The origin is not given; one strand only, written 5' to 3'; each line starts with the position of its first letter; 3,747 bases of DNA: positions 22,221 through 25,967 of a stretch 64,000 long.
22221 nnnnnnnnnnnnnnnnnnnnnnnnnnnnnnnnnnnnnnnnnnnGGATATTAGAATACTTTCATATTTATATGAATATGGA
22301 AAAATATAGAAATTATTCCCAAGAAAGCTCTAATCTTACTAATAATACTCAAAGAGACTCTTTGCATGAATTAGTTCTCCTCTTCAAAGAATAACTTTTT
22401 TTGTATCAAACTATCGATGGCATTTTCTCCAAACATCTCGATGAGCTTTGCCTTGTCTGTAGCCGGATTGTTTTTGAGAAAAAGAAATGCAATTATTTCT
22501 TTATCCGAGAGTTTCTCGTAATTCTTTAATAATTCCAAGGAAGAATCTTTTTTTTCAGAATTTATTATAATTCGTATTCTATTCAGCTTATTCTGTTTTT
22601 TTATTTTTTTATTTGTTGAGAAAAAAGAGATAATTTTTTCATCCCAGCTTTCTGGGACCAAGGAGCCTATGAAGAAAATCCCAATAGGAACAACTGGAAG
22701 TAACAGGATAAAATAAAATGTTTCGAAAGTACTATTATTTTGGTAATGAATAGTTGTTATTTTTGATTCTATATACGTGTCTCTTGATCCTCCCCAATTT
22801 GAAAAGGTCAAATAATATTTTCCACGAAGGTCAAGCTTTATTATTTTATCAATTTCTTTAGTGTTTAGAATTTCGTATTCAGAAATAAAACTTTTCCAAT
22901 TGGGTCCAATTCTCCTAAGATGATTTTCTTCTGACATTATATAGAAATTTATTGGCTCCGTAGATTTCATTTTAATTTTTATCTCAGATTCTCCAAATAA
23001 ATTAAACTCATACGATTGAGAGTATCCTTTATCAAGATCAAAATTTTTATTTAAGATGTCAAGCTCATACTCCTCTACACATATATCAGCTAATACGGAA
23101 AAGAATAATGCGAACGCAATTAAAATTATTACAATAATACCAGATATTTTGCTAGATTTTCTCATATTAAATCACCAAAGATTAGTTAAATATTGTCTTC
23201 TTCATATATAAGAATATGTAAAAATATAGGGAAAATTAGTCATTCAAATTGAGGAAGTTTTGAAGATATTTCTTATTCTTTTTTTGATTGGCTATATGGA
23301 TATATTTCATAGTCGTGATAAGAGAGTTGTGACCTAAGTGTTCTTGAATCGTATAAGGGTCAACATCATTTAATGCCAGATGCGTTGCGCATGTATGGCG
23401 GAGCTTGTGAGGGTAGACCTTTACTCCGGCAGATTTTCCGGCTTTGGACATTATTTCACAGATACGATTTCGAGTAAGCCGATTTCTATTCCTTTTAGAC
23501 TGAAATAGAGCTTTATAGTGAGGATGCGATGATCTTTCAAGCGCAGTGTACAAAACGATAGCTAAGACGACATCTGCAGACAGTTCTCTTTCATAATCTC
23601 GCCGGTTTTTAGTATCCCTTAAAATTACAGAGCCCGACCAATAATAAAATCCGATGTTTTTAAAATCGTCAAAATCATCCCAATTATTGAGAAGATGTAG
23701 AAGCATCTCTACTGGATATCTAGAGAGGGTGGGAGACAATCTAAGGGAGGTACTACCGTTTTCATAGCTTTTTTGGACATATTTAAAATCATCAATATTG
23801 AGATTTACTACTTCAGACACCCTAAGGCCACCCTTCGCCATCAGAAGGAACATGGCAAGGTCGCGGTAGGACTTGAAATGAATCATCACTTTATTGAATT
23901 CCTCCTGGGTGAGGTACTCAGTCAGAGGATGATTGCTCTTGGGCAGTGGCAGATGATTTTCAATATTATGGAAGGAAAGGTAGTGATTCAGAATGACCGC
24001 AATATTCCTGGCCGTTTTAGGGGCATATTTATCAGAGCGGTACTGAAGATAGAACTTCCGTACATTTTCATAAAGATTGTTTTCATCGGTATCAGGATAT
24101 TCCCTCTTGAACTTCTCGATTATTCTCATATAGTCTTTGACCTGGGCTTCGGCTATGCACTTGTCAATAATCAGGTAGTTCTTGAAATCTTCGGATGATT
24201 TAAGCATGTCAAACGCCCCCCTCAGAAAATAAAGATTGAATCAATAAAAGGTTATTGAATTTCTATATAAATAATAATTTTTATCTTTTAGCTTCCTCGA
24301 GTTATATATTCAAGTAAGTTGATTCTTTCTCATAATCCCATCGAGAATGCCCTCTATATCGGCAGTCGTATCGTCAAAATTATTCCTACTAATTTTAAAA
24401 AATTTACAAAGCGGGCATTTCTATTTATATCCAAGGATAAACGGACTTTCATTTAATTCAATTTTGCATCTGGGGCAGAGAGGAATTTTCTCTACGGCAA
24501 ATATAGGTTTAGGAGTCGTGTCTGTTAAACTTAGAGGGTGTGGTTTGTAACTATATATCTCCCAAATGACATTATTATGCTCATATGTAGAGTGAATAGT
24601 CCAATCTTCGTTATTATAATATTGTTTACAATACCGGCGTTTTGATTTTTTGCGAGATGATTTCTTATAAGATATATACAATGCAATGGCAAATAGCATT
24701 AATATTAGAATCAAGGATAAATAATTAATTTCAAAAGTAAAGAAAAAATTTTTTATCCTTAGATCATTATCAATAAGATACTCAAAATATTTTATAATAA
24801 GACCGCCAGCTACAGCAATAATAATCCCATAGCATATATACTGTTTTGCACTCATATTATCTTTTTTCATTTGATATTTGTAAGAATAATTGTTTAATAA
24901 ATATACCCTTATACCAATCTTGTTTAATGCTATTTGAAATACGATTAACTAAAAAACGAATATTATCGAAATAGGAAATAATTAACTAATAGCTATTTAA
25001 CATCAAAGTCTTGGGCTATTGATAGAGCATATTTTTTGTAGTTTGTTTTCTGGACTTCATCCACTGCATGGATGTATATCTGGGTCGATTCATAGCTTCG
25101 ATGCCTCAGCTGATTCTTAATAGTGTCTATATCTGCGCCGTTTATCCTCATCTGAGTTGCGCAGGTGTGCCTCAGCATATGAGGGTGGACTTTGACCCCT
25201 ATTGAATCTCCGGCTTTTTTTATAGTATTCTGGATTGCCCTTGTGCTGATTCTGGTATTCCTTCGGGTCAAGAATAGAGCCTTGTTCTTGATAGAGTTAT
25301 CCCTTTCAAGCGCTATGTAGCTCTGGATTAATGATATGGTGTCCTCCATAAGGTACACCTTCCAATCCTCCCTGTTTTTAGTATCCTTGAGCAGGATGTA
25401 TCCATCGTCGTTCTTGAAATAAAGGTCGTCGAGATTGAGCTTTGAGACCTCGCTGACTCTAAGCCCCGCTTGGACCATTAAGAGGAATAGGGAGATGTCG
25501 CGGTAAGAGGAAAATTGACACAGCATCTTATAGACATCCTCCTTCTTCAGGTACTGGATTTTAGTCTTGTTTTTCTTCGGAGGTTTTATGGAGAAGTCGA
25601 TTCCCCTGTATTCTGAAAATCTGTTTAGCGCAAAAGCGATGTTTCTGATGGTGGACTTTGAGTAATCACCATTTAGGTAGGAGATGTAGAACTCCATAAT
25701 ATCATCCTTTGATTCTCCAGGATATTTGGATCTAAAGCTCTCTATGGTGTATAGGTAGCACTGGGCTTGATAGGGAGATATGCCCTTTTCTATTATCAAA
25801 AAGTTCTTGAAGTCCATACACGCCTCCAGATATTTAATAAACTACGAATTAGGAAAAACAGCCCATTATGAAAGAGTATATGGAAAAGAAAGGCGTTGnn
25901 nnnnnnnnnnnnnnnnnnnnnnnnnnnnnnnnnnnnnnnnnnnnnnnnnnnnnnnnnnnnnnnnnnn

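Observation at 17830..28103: ~10.3 kb integrated element at tRNA-Leu(TAG) flanked by 56 bp direct repeats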

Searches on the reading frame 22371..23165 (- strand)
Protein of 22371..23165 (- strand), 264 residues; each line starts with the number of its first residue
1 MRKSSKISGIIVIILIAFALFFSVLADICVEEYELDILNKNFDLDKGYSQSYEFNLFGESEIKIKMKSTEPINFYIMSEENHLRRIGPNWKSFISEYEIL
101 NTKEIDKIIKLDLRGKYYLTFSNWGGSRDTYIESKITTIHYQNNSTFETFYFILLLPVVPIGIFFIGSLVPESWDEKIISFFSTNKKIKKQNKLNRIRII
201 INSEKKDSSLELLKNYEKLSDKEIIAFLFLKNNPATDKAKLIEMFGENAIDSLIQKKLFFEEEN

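Call 6: search_protein_families(library=pfam, proteins=[window:22371-23165:-], max_evalue=0.1)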
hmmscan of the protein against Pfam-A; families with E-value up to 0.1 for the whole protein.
window:22371-23165:- (264 aa): 0 families

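Call 7: search_protein_families(library=phrogs, proteins=[window:22371-23165:-], max_evalue=0.1)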
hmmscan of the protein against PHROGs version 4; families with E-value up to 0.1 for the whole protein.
window:22371-23165:- (264 aa): 0 families

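Call 44: search_protein_families(library=padloc, proteins=[window:22371-23165:-], max_evalue=0.1)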
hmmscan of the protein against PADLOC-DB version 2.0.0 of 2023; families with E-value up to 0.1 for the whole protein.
window:22371-23165:- (264 aa): 0 families

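Call 45: search_protein_families(library=ncbifam, proteins=[window:22371-23165:-], max_evalue=0.1)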
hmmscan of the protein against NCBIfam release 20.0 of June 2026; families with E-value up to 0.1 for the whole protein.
window:22371-23165:- (264 aa): 0 families

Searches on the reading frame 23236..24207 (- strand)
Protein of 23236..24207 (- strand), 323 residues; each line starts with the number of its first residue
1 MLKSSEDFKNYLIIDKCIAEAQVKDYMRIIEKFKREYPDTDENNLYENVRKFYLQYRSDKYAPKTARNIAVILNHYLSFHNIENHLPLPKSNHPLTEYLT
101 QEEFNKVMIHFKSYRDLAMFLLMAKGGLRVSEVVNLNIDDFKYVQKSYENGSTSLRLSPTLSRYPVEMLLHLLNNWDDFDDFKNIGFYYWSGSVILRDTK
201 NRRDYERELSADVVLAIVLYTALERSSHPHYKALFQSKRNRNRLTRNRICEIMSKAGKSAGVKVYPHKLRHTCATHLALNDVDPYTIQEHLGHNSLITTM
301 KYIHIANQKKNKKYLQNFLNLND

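Call 6: search_protein_families(library=pfam, proteins=[window:23236-24207:-], max_evalue=0.1)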
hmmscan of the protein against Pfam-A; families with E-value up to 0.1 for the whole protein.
window:23236-24207:- (323 aa): 3 families
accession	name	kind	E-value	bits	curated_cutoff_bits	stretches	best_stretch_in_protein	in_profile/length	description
PF00589.27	Phage_integrase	-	2.1e-27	96.4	27.1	2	194-308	56-171/172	Phage integrase family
PF05389.17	MecA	-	0.038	14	22.5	1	23-82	142-197/221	Negative regulator of genetic competence (MecA)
PF02899.23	Phage_int_SAM_1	-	0.064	14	22.3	0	6-70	2-69/83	Phage integrase, N-terminal SAM-like domain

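Call 7: search_protein_families(library=phrogs, proteins=[window:23236-24207:-], max_evalue=0.1)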
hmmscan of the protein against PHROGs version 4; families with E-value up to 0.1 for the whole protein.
window:23236-24207:- (323 aa): 8 families
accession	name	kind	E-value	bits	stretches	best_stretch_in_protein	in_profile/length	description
phrog_216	-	integration and excision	5.1e-32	112.2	1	90-316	47-235/301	integrase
phrog_1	-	integration and excision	4.4e-30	106.5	1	18-314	182-444/611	integrase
phrog_7269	-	integration and excision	1.3e-09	38.9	1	246-316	10-80/89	integrase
phrog_7685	-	integration and excision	2.6e-08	34.7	1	237-312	156-230/240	integrase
phrog_5127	-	integration and excision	8.3e-06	26.5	1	6-139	124-237/355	integrase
phrog_23271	-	unknown function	0.0097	16.8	1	260-304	5-49/67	-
phrog_34557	-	integration and excision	0.067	13.9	0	253-306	114-167/183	integrase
phrog_24633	-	unknown function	0.071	13.2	0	254-304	208-258/367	-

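Call 45: search_protein_families(library=ncbifam, proteins=[window:23236-24207:-], max_evalue=0.1)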
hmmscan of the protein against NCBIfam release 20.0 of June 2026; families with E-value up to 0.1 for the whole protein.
window:23236-24207:- (323 aa): 12 families
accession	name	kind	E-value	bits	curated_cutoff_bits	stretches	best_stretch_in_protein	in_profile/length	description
NF040815.2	recomb_XerA_Arch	equivalog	1.9e-39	135.8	220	2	6-142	1-140/263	site-specific tyrosine recombinase/integron integrase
TIGR02225.1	recomb_XerD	equivalog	1.2e-28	100.3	329.6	2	224-316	187-285/290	site-specific tyrosine recombinase XerD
TIGR02224.1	recomb_XerC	equivalog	8.8e-26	91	335.15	2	227-317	195-289/295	tyrosine recombinase XerC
NF001399.0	PRK00283.1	subfamily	2.3e-25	89.4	279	2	228-315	204-293/300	tyrosine recombinase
NF003462.0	PRK05084.1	equivalog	5.9e-20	71.3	267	2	232-312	269-351/360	tyrosine recombinase XerS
TIGR02249.1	integrase_gron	subfamily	3.1e-14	53.1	265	1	18-311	14-306/315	integron integrase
NF007371.0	PRK09871.1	subfamily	3.6e-13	49.5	222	1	200-304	66-173/198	tyrosine-type DNA invertase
NF007370.0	PRK09870.1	subfamily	1.9e-12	47.2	221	1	225-303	96-177/200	tyrosine-type DNA invertase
NF002331.0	PRK01287.1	subfamily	1.8e-09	37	371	1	228-307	233-314/365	site-specific tyrosine recombinase XerC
NF040693.1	recomb_GmtY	equivalog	1e-07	31.6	340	2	113-145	217-249/441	gamma-mobile-trio recombinase GmtY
NF011946.0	PRK15417.1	equivalog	1.3e-06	27.8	435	1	254-307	262-317/337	integron integrase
NF041502.1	integrase_1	equivalog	0.0017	17.1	350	1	245-306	300-361/484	site-specific integrase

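Call 113: find_related_loci(query=window:23236-24207:-, collection=viral_contigs, flank=8000)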
Query window:23236-24207:- (323 aa) in viral_contigs; peptide patterns used: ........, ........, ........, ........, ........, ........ (x = any residue, [..] = any of these).
25 stretches matched a pattern, but none encodes a relative of the query by tblastn (E <= 1e-3).

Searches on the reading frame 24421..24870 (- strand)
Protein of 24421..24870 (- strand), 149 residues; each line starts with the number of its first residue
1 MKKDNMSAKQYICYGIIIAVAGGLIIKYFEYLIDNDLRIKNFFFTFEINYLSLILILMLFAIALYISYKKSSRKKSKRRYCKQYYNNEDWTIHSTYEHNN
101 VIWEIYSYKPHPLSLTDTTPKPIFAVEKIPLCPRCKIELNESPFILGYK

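Call 6: search_protein_families(library=pfam, proteins=[window:24421-24870:-], max_evalue=0.1)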
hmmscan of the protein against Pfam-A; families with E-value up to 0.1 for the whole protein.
window:24421-24870:- (149 aa): 5 families
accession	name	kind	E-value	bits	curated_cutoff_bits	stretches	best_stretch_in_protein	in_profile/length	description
PF02687.27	FtsX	-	0.00022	21.7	25.5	1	8-64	48-104/120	FtsX-like permease C-terminal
PF20479.3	TMEM128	-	0.0039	18.1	23.9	1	16-80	13-72/124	TMEM128 protein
PF20563.3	DUF6773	-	0.0082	16.4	27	1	7-77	83-157/163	Family of unknown function (DUF6773)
PF15106.11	TMEM156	-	0.021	14.6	27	1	37-92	165-219/226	TMEM156 protein family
PF25184.1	YxzE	-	0.073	14.5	40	0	52-91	6-35/65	YxzE-like putative bacteriocin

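Call 7: search_protein_families(library=phrogs, proteins=[window:24421-24870:-], max_evalue=0.1)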
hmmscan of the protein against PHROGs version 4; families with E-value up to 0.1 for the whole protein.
window:24421-24870:- (149 aa): 1 family
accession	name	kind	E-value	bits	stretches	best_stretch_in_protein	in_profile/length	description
phrog_4237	-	lysis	0.06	14.2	0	13-30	42-59/93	holin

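Call 44: search_protein_families(library=padloc, proteins=[window:24421-24870:-], max_evalue=0.1)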
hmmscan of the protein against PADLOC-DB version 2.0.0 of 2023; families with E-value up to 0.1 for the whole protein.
window:24421-24870:- (149 aa): 0 families

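Call 45: search_protein_families(library=ncbifam, proteins=[window:24421-24870:-], max_evalue=0.1)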
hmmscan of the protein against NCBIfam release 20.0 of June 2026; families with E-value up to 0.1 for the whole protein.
window:24421-24870:- (149 aa): 0 families

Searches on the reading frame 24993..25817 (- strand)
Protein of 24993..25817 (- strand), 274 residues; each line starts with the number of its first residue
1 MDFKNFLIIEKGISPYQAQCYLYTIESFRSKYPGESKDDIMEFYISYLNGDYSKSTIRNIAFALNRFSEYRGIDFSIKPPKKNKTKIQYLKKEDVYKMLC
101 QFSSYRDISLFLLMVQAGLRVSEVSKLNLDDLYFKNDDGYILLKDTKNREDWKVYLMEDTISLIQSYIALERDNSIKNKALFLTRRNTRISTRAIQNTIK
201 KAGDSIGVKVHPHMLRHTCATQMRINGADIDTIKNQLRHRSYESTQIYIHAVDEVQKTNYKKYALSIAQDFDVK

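Call 6: search_protein_families(library=pfam, proteins=[window:24993-25817:-], max_evalue=0.1)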
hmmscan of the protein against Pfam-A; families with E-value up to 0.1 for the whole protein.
window:24993-25817:- (274 aa): 2 families
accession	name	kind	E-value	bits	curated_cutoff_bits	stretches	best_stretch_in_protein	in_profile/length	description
PF00589.27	Phage_integrase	-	3.3e-33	115.3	27.1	1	93-252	5-169/172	Phage integrase family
PF02899.23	Phage_int_SAM_1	-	0.024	15.3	22.3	0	2-67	3-75/83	Phage integrase, N-terminal SAM-like domain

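Call 7: search_protein_families(library=phrogs, proteins=[window:24993-25817:-], max_evalue=0.1)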
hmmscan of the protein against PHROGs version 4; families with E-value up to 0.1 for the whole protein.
window:24993-25817:- (274 aa): 8 families
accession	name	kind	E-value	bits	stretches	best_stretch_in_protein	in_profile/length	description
phrog_216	-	integration and excision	2e-36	126.6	1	77-262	43-235/301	integrase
phrog_1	-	integration and excision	3.8e-34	119.9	1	21-262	190-446/611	integrase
phrog_7685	-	integration and excision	1.1e-08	35.9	1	153-259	130-231/240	integrase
phrog_7269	-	integration and excision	1.6e-08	35.3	1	188-256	6-74/89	integrase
phrog_23271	-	unknown function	4e-07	30.9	1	206-258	5-57/67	-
phrog_5127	-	integration and excision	9.6e-06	26.3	1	4-267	127-349/355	integrase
phrog_34557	-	integration and excision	0.00017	22.3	1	188-257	103-172/183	integrase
phrog_35539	-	unknown function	0.037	14.9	0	233-258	15-40/45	-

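Call 10: find_encoding_contigs(protein=window:24993-25817:-, flank=10000, max_places=10)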
Protein window:24993-25817:- (274 aa): 23 contigs read that carry it; 10 places shown.
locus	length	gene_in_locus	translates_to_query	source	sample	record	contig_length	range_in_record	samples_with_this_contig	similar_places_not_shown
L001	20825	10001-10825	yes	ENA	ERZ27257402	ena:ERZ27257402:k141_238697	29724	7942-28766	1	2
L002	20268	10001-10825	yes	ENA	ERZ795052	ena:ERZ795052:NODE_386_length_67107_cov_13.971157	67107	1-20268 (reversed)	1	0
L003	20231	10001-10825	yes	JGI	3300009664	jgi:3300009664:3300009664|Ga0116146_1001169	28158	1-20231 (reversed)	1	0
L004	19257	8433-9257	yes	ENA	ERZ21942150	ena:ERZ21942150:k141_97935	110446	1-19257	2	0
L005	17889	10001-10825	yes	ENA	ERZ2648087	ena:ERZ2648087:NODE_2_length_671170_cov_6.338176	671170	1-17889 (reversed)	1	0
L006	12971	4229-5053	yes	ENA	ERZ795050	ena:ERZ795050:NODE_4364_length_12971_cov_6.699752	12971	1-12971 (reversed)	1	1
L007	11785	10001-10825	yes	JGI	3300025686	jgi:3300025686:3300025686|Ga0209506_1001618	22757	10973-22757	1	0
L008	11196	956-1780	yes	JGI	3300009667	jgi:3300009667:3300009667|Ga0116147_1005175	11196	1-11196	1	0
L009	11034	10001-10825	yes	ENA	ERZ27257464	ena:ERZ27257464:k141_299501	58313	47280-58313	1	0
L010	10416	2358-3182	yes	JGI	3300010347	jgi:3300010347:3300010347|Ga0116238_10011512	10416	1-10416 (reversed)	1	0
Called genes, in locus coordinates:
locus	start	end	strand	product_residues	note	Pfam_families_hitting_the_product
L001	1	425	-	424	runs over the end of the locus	PF01523:PmbA_TldD_1st, PF19289:PmbA_TldD_3rd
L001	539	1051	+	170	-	PF04079:SMC_ScpB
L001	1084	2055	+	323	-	PF00586:AIRS, PF02769:AIRS_C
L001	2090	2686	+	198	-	PF08901:DUF1847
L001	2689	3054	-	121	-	PF02579:Nitro_FeMo-Co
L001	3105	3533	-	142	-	PF02001:DUF134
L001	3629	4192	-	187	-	PF00582:Usp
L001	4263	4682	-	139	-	PF01951:Archease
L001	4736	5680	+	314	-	-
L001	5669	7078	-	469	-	PF00224:PK, PF02887:PK_C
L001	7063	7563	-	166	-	-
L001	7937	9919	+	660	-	-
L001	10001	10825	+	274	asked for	PF00589:Phage_integrase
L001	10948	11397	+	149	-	-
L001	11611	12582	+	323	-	PF00589:Phage_integrase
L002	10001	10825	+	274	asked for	PF00589:Phage_integrase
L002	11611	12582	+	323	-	PF00589:Phage_integrase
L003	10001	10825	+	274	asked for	PF00589:Phage_integrase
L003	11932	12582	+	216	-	PF00589:Phage_integrase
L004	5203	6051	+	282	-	PF00589:Phage_integrase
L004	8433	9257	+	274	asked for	PF00589:Phage_integrase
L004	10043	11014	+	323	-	PF00589:Phage_integrase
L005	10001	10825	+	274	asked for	PF00589:Phage_integrase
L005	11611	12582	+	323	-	PF00589:Phage_integrase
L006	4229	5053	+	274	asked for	PF00589:Phage_integrase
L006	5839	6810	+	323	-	PF00589:Phage_integrase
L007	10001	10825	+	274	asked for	PF00589:Phage_integrase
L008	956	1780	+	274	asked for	PF00589:Phage_integrase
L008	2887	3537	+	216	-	PF00589:Phage_integrase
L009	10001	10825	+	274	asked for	PF00589:Phage_integrase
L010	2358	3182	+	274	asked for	PF00589:Phage_integrase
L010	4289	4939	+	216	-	PF00589:Phage_integrase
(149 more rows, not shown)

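Call 45: search_protein_families(library=ncbifam, proteins=[window:24993-25817:-], max_evalue=0.1)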
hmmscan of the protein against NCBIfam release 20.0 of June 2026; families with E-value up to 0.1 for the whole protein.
window:24993-25817:- (274 aa): 12 families
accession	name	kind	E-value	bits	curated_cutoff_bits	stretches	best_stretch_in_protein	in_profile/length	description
NF040815.2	recomb_XerA_Arch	equivalog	3.3e-49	167.8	220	1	2-260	2-263/263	site-specific tyrosine recombinase/integron integrase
TIGR02224.1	recomb_XerC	equivalog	3.9e-31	108.5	335.15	1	76-262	93-288/295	tyrosine recombinase XerC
TIGR02225.1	recomb_XerD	equivalog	3e-29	102.3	329.6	1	2-261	2-284/290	site-specific tyrosine recombinase XerD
NF003462.0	PRK05084.1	equivalog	7.4e-25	87.4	267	1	103-262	193-355/360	tyrosine recombinase XerS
NF001399.0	PRK00283.1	subfamily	8.8e-25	87.5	279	1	5-262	14-294/300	tyrosine recombinase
NF002331.0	PRK01287.1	subfamily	1.8e-17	63.4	371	1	105-250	162-311/365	site-specific tyrosine recombinase XerC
NF007371.0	PRK09871.1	subfamily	2.5e-16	59.8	222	1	90-249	7-172/198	tyrosine-type DNA invertase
TIGR02249.1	integrase_gron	subfamily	1.2e-14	54.4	265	2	189-254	236-303/315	integron integrase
NF007370.0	PRK09870.1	subfamily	2.1e-14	53.7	221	1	104-249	31-177/200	tyrosine-type DNA invertase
NF011946.0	PRK15417.1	equivalog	4.2e-09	36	435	1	191-252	253-316/337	integron integrase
NF040693.1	recomb_GmtY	equivalog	2.2e-08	33.8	340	2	202-251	377-432/441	gamma-mobile-trio recombinase GmtY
NF041502.1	integrase_1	equivalog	6.2e-05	21.9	350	1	172-258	279-367/484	site-specific integrase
